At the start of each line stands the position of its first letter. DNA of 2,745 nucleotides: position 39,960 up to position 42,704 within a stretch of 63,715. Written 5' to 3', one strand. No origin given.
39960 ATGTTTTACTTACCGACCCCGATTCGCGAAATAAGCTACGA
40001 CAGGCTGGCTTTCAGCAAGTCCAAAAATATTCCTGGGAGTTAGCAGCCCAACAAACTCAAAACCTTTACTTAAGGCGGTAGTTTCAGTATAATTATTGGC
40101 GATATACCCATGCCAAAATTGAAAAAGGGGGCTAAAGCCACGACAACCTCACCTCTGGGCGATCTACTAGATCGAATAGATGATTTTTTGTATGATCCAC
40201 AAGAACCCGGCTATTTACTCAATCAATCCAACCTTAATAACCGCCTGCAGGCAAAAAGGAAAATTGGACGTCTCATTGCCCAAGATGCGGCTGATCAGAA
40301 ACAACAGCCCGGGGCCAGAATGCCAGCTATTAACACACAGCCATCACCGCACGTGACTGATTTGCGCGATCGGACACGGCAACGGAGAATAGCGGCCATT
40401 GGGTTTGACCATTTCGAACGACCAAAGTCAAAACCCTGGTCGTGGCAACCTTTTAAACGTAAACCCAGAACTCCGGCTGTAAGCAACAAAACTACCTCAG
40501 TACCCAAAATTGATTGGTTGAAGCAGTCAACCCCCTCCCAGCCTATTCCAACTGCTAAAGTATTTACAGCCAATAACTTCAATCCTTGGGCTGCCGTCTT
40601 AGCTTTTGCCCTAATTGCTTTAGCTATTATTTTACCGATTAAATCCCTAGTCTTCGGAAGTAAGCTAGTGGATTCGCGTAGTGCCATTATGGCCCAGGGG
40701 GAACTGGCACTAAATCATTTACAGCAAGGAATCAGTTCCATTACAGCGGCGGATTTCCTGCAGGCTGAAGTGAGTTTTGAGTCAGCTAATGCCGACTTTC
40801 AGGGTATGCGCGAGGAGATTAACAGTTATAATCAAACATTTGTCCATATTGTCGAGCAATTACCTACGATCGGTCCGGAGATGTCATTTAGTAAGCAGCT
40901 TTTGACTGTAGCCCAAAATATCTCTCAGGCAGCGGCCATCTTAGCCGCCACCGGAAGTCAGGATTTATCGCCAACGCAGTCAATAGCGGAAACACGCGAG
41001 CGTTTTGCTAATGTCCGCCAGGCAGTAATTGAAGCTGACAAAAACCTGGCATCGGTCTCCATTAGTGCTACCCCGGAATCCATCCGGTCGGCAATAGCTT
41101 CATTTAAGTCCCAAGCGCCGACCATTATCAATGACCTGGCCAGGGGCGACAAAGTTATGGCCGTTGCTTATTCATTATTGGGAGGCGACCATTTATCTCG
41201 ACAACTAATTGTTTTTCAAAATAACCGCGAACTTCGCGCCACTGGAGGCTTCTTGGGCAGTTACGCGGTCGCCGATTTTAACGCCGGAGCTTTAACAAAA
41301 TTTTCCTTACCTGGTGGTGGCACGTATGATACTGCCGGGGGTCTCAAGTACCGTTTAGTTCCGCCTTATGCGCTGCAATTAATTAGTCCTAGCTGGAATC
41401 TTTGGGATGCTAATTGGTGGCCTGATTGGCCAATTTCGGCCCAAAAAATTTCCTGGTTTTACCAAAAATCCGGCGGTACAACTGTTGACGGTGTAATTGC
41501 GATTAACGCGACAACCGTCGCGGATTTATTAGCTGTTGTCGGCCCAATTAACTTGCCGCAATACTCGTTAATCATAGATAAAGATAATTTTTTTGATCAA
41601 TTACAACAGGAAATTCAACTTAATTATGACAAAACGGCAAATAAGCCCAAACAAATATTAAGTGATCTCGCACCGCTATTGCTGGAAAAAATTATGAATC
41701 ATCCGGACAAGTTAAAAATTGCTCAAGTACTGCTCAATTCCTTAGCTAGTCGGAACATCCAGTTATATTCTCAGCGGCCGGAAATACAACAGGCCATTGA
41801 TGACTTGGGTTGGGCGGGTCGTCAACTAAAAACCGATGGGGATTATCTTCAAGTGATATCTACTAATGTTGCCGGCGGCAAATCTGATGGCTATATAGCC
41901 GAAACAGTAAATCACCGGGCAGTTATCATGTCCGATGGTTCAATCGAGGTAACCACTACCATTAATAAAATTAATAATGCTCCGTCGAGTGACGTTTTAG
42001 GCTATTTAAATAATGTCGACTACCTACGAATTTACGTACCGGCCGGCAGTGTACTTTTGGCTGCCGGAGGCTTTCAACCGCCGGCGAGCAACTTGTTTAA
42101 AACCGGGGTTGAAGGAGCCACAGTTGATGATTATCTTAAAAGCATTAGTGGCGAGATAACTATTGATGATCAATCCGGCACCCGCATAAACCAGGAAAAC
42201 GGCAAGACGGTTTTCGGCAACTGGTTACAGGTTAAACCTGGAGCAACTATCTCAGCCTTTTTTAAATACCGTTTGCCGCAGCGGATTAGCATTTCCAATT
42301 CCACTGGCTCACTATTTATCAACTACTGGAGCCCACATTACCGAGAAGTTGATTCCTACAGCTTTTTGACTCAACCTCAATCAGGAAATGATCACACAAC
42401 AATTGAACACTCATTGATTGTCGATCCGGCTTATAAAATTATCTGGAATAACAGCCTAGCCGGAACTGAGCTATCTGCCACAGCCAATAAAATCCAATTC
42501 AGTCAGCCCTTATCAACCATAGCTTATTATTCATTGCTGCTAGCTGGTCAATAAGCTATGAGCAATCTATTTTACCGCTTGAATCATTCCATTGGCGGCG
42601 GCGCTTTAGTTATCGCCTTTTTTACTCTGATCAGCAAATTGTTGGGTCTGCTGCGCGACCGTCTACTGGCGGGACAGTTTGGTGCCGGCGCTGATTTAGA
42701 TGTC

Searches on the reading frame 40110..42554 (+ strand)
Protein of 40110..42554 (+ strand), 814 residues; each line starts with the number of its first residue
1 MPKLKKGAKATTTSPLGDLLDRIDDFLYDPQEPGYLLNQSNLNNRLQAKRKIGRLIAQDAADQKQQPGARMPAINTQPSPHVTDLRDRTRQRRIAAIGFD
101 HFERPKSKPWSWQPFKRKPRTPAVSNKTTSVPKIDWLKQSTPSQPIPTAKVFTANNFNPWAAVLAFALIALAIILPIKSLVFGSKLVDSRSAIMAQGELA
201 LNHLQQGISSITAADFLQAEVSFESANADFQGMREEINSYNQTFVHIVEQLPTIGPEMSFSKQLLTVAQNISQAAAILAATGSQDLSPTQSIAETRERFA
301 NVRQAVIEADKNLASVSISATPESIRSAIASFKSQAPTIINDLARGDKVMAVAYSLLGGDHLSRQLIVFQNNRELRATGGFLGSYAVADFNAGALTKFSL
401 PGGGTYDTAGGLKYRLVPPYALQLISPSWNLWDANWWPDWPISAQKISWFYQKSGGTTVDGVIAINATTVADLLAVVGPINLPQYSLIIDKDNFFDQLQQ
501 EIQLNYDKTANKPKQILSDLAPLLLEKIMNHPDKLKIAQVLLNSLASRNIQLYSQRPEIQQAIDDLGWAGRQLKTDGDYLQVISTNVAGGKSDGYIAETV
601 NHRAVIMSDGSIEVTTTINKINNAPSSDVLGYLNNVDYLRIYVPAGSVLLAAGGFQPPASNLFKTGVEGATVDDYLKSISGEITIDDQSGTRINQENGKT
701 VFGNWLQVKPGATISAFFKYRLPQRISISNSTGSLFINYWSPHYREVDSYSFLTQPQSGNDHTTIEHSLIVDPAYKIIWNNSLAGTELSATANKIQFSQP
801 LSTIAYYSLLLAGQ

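Call 92: search_protein_families(library=pfam, max_evalue=0.001, proteins=[window:40110-42554:+])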
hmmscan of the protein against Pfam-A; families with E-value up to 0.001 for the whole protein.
window:40110-42554:+ (814 aa): 1 family
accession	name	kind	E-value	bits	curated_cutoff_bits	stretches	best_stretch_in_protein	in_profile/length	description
PF13196.11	DUF4012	-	1.5e-22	81.1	28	1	366-501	7-142/144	Protein of unknown function (DUF4012)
